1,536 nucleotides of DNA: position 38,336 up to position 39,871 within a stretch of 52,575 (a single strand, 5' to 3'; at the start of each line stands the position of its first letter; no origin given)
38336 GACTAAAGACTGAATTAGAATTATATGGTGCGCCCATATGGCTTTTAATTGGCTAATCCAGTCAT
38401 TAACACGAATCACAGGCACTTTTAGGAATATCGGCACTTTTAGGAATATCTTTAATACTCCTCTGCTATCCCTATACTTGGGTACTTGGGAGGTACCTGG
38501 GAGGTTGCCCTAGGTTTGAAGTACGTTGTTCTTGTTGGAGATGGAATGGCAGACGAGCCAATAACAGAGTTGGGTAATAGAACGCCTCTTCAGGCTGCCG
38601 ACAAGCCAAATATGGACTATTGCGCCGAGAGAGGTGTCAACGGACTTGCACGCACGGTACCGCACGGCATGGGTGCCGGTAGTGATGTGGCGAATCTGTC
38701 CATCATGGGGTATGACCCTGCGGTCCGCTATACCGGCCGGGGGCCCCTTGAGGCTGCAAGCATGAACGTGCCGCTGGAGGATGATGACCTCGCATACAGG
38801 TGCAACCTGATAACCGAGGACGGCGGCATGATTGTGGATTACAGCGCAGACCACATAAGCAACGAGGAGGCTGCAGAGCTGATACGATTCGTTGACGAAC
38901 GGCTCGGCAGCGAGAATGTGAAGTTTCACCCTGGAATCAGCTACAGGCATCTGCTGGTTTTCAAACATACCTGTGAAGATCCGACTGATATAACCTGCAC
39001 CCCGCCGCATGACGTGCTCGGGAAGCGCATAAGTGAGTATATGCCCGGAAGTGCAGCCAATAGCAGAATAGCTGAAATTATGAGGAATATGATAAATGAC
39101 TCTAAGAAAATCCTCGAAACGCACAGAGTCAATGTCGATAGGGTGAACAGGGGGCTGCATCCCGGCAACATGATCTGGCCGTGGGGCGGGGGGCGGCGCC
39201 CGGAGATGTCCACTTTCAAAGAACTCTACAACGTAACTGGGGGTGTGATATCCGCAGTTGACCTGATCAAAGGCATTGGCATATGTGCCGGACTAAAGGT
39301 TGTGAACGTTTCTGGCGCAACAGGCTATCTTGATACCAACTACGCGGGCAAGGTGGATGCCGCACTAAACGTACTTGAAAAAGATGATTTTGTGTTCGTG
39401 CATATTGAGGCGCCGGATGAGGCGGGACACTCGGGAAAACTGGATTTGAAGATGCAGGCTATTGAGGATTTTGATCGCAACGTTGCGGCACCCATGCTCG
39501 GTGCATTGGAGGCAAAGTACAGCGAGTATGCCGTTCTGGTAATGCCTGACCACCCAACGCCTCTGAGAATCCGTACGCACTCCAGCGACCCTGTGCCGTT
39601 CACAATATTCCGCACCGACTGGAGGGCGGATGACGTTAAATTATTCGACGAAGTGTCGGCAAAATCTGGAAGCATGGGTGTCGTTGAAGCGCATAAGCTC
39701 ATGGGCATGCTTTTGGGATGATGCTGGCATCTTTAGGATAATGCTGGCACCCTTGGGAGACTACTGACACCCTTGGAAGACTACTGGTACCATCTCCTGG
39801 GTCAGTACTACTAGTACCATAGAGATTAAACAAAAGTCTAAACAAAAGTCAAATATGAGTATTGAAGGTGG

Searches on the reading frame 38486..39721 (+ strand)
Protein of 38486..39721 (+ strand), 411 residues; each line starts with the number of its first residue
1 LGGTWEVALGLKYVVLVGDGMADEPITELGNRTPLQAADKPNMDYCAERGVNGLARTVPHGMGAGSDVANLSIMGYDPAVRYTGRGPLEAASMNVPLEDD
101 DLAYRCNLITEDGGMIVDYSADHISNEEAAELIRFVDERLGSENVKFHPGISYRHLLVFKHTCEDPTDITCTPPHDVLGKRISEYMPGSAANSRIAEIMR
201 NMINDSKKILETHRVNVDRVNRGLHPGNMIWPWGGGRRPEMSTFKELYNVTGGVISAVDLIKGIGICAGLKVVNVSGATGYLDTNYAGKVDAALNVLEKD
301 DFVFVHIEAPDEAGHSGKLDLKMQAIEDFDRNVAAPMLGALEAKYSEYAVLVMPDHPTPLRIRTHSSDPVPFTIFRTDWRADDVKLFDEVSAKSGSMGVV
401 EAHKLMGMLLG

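Call 77: search_protein_families(library=pfam, max_evalue=1e-8, proteins=[window:38486-39721:+])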
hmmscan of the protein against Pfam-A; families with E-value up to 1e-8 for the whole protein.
window:38486-39721:+ (411 aa): 2 families
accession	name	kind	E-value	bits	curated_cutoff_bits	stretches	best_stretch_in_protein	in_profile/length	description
PF10143.14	PhosphMutase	-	8.8e-58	195.4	21.5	1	47-216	1-170/170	2,3-bisphosphoglycerate-independent phosphoglycerate mutase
PF01676.23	Metalloenzyme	-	5.8e-44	150.9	24.3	1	12-409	2-249/252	Metalloenzyme superfamily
